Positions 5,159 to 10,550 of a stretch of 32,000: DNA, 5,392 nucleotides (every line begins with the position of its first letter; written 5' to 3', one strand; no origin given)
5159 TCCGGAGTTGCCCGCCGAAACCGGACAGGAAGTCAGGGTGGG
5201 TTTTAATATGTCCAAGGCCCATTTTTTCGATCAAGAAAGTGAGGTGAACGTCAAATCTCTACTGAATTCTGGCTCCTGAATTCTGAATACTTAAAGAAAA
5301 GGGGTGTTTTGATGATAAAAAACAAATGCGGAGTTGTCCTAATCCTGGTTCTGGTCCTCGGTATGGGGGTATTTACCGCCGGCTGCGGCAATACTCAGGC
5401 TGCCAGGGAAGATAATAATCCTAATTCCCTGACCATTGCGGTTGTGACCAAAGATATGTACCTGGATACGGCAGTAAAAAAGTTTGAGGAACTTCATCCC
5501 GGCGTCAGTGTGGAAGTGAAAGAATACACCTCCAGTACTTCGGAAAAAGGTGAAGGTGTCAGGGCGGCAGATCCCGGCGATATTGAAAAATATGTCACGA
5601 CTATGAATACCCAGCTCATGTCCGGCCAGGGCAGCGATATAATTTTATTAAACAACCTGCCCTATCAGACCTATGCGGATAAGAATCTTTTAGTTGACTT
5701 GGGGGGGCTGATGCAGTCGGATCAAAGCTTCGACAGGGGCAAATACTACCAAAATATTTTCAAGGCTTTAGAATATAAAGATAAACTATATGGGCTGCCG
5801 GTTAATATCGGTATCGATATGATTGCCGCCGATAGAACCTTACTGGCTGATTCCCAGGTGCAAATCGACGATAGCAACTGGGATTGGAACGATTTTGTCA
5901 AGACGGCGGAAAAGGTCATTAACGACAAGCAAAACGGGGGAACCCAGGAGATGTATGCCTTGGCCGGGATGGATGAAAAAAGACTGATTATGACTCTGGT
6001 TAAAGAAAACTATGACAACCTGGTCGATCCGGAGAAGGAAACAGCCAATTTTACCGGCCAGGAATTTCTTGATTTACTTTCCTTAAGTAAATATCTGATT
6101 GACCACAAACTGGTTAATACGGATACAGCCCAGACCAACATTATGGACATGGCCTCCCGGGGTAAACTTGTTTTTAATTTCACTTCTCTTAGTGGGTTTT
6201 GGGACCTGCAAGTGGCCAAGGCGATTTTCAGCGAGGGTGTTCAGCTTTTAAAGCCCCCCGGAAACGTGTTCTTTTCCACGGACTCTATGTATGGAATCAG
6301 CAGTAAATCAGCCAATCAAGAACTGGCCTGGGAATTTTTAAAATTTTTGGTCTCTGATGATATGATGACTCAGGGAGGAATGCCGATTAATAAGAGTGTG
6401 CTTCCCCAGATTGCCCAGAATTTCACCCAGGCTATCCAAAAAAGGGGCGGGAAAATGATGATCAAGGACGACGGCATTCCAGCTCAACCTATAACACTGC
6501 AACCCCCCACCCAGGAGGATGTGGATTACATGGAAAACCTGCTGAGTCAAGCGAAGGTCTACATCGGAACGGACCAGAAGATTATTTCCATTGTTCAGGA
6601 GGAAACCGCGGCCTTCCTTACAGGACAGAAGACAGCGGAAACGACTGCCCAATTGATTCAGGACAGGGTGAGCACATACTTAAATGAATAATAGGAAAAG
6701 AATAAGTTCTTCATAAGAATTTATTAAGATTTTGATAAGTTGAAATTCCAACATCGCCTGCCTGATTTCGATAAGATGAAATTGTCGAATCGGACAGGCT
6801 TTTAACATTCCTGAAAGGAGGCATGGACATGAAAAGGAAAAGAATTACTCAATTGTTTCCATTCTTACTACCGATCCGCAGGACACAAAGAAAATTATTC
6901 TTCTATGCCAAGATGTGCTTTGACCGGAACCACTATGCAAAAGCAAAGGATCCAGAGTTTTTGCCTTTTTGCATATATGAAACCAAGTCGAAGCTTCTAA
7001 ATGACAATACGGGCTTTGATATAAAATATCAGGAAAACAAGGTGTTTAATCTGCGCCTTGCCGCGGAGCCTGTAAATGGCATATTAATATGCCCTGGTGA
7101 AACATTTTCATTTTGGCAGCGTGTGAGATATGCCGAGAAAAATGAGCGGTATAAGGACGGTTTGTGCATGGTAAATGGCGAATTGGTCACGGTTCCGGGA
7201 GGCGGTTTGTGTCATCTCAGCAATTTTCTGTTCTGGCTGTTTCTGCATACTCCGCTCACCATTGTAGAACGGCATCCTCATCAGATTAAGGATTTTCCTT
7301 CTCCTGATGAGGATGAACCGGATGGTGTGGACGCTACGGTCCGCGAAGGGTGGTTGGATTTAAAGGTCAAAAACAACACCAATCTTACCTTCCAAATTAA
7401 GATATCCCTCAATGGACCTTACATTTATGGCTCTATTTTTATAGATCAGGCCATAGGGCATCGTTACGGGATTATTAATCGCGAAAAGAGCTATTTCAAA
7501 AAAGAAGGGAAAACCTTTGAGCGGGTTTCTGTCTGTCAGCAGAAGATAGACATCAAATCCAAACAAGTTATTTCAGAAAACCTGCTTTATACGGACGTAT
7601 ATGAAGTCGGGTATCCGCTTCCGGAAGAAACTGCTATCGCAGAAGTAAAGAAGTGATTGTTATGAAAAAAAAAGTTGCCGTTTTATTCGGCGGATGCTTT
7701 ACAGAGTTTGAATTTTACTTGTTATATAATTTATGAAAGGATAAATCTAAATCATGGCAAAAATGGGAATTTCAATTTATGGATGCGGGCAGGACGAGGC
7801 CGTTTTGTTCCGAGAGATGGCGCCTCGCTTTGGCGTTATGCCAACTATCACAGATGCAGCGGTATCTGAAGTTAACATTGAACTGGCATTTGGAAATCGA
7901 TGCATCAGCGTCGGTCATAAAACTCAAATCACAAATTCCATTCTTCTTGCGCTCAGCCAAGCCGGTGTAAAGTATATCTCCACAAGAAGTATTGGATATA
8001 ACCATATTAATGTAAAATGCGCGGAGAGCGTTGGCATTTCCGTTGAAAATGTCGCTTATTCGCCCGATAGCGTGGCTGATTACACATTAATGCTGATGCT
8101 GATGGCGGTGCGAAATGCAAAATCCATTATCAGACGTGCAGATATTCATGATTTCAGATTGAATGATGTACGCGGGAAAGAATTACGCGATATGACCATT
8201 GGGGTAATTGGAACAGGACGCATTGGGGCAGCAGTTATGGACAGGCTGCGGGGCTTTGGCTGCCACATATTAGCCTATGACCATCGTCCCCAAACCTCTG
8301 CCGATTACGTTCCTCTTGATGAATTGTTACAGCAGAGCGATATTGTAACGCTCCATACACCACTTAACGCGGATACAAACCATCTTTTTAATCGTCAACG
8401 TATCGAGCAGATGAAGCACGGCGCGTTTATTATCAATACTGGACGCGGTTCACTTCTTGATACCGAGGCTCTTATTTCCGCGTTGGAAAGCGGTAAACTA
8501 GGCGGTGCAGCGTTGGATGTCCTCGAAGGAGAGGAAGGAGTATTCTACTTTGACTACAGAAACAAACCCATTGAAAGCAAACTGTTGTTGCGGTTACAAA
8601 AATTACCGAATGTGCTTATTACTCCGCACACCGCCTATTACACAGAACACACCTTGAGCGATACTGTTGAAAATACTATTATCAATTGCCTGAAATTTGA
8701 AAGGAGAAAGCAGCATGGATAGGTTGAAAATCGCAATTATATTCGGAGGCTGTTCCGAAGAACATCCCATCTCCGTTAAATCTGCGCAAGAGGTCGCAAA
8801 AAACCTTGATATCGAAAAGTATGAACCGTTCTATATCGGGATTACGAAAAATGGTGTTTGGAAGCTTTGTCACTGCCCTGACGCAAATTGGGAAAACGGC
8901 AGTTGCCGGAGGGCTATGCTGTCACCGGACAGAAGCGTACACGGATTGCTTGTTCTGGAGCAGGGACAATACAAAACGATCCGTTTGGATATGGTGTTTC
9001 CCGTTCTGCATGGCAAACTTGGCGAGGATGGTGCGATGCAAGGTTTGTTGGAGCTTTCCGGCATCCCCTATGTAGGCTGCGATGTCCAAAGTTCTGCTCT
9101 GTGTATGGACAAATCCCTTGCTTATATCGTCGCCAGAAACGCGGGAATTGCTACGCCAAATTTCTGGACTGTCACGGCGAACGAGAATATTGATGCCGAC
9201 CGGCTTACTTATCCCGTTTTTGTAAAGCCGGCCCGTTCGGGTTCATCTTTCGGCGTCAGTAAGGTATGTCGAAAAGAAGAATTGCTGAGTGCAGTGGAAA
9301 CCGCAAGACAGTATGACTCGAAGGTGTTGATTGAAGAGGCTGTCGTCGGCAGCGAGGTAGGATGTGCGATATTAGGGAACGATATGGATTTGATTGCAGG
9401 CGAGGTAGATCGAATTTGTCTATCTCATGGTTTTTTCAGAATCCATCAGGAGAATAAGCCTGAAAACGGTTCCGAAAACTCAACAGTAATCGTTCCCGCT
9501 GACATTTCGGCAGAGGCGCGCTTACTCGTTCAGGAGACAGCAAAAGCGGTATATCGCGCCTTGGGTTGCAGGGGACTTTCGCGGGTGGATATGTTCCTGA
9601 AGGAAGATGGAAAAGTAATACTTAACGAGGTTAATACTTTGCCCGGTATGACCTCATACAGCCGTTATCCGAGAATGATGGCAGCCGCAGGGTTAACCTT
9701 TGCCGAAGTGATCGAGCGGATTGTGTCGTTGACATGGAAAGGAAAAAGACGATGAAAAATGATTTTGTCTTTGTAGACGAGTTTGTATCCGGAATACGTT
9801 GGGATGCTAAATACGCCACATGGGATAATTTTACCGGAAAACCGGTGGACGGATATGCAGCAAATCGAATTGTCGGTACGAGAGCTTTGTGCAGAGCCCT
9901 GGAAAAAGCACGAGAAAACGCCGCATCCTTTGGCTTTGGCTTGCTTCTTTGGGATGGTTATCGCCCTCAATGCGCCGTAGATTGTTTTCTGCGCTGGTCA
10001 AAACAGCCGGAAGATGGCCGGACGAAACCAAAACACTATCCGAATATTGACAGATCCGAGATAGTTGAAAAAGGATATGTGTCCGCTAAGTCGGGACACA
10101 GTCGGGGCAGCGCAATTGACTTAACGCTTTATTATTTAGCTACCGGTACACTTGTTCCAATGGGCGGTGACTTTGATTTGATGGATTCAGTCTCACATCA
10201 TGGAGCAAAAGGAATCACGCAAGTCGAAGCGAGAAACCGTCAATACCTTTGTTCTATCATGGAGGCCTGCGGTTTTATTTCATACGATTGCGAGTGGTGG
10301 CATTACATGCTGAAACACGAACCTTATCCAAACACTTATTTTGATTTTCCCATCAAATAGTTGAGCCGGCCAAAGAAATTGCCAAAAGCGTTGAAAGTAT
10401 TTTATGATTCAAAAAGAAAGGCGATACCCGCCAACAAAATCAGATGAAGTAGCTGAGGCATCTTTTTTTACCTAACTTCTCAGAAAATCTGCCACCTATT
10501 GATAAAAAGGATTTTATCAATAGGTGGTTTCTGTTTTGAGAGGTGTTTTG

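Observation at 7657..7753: Scar of a second D-Ala-D-X ligase gene between vanW and vanH, suggesting a mosaic van cluster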

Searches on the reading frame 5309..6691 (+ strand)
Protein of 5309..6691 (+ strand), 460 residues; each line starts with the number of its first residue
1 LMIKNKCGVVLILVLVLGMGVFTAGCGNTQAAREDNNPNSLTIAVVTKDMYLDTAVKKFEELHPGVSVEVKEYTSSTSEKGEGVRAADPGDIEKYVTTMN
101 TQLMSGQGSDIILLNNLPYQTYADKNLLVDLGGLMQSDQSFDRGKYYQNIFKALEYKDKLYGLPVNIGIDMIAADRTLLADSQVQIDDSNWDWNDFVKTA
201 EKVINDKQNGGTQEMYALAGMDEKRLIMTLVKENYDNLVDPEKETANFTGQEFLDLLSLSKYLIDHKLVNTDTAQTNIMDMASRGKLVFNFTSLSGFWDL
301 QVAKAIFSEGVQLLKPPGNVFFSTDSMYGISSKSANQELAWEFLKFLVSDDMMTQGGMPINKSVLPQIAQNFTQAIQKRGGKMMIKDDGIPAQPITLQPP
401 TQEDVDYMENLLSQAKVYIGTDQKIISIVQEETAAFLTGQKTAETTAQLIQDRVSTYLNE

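Call 5: search_protein_families(library=pfam, proteins=[window:5309-6691:+], max_evalue=10)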
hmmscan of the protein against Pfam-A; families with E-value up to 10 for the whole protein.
window:5309-6691:+ (460 aa): 4 families
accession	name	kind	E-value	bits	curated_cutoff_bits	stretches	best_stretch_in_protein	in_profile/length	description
PF13416.11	SBP_bac_8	-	1e-20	75.2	27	1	87-366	16-267/279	Bacterial extracellular solute-binding protein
PF01547.30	SBP_bac_1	-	1e-18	68.8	26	1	52-352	10-305/307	Bacterial extracellular solute-binding protein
PF13531.11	SBP_bac_11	-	0.046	13.9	25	1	303-351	167-216/227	Bacterial extracellular solute-binding protein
PF15305.11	IFT43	-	0.098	13.3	27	1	165-207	91-133/136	Intraflagellar transport protein 43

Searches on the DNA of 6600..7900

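Call 52: search_rna_families(source=window, start=6600, end=7900, threshold=evalue, max_evalue=1)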
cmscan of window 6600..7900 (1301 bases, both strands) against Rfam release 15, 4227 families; matches with E-value up to 1: 1.
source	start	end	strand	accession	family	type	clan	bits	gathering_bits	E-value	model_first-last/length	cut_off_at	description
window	6750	6805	+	RF00819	mir-246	Gene; miRNA;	-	19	60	0.73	1-72/72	no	mir-246 microRNA precursor family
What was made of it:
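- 6700..6822 (+): Conserved van promoter/leader region ('P'). It holds the direct repeats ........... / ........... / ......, a terminator-like hairpin (about 6756-6799) with a T-run, and then the vanW ribosome-binding site. There is no Rfam family (call 52).
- Tried and rejected: Rfam found no family in 6600-7900 (call 52).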

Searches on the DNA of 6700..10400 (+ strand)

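Call 56: search_dna_similar(query=window:6700-10400:+, collection=plasmids, mode=near, max_rows=8)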
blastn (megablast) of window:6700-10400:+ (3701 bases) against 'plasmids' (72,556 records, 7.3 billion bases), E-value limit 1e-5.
No match.
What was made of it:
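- Tried and rejected: megablast of the cluster against plasmids found no match (call 56).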
